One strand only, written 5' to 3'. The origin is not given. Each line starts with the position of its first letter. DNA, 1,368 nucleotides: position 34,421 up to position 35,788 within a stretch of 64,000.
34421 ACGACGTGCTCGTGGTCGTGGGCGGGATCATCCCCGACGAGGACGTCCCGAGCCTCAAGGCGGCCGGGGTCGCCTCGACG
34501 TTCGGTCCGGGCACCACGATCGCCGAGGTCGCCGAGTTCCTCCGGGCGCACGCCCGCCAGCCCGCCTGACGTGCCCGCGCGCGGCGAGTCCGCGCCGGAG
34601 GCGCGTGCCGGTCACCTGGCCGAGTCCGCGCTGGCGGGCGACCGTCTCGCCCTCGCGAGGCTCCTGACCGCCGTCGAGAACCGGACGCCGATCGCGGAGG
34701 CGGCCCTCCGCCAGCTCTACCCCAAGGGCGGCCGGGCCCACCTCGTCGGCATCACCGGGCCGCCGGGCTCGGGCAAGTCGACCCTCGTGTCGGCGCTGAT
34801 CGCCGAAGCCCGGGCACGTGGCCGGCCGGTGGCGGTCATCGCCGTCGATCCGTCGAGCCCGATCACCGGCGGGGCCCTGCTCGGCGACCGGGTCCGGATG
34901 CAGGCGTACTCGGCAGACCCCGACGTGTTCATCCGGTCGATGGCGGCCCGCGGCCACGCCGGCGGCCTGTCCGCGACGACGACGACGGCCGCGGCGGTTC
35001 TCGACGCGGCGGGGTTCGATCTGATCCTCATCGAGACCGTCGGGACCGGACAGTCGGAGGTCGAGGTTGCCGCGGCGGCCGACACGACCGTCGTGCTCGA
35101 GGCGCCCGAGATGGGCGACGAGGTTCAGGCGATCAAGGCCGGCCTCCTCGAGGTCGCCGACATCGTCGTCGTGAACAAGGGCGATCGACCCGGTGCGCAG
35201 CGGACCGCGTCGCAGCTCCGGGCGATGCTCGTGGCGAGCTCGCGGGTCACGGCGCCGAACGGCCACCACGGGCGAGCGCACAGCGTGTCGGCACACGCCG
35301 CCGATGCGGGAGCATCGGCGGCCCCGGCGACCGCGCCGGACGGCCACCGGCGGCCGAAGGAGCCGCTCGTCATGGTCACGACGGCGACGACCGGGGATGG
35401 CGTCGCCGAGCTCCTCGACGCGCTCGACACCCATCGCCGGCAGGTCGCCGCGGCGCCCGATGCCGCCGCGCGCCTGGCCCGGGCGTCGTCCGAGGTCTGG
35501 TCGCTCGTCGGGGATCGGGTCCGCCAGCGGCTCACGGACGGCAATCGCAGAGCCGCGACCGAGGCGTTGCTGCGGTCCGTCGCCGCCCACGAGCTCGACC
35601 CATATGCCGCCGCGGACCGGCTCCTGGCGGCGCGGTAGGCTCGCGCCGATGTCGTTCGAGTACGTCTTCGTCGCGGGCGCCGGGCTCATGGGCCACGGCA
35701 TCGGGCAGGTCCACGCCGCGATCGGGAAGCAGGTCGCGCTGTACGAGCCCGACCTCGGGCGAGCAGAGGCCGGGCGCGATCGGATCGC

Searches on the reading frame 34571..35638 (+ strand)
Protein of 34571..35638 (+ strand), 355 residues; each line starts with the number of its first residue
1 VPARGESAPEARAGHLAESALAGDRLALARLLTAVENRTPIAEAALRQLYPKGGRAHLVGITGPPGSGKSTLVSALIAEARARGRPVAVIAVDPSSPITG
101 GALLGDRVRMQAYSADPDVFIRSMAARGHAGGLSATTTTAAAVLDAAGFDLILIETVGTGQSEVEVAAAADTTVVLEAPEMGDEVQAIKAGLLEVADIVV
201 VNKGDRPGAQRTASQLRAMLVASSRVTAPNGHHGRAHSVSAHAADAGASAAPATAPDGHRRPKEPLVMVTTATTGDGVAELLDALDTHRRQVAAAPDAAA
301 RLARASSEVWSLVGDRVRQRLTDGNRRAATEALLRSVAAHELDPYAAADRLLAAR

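Call 7: search_protein_families(library=pfam, proteins=[window:34571-35638:+], max_evalue=0.01)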
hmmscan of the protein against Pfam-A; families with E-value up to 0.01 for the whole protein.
window:34571-35638:+ (355 aa): 24 families
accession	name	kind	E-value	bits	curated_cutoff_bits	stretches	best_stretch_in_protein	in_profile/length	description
PF03308.22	MeaB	-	8.4e-88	294.3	23.1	1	28-323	1-270/273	Methylmalonyl Co-A mutase-associated GTPase MeaB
PF02492.25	cobW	-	1.7e-09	37.9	20.7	1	59-218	3-167/180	CobW/HypB/UreG, nucleotide-binding domain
PF00009.33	GTP_EFTU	-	7.9e-06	26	26.5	1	58-288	5-185/188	Elongation factor Tu GTP binding domain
PF03029.23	ATP_bind_1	-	9.2e-06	26.1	27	1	61-95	1-35/240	Conserved hypothetical ATP binding protein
PF24883.2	NPHP3_N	-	0.00012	22.8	24.8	1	55-93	21-59/164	Nephrocystin 3, N-terminal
PF13191.12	AAA_16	-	0.00015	22.7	32.6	1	47-95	13-63/167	AAA ATPase domain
PF01656.29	CbiA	-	0.0002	21.7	25.4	1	66-154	9-54/125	CobQ/CobB/MinD/ParA nucleotide binding domain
PF20720.3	nSTAND3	-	0.00022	21.4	27.2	1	55-87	16-49/155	Novel STAND NTPase 3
PF13604.12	AAA_30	-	0.0007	19.8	27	1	56-92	18-54/191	AAA domain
PF03266.21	NTPase_1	-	0.00071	19.9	23.9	1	59-88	2-31/168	NTPase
PF13671.12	AAA_33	-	0.00095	19.9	27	0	60-80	3-23/143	AAA domain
PF13401.12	AAA_22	-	0.0011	19.7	27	1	59-99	8-46/130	AAA domain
PF13555.12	AAA_29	-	0.0014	18.7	27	1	60-77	26-43/61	P-loop containing region of AAA domain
PF00005.33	ABC_tran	-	0.0015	19.6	25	1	57-82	12-37/137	ABC transporter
PF01926.29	MMR_HSR1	-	0.0024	18.4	21.9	0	59-83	2-25/113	50S ribosome-binding GTPase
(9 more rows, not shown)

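Call 74: find_encoding_contigs(protein=window:34571-35638:+, flank=3000, max_places=10)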
Protein window:34571-35638:+ (355 aa): 1 contig read that carries it; 1 place shown.
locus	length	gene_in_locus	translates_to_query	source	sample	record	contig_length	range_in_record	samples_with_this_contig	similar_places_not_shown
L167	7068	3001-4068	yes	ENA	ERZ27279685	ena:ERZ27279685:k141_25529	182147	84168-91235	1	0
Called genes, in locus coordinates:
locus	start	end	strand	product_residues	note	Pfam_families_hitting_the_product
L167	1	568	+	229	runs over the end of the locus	PF01227:GTP_cyclohydroI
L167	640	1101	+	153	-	PF08020:DUF1706 (weak), PF11716:MDMPI_N (weak), PF12867:DinB_2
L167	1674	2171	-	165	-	-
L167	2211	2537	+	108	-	-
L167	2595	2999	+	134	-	PF02310:B12-binding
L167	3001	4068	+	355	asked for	PF03308:MeaB, PF00009:GTP_EFTU (faint), PF02492:cobW, PF03029:ATP_bind_1 (weak)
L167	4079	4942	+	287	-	PF02737:3HCDH_N, PF00725:3HCDH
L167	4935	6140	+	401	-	PF02771:Acyl-CoA_dh_N, PF02770:Acyl-CoA_dh_M, PF00441:Acyl-CoA_dh_1, PF22924:ACOX_C_alpha1 (weak), PF08028:Acyl-CoA_dh_2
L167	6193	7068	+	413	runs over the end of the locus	PF00108:Thiolase_N, PF02803:Thiolase_C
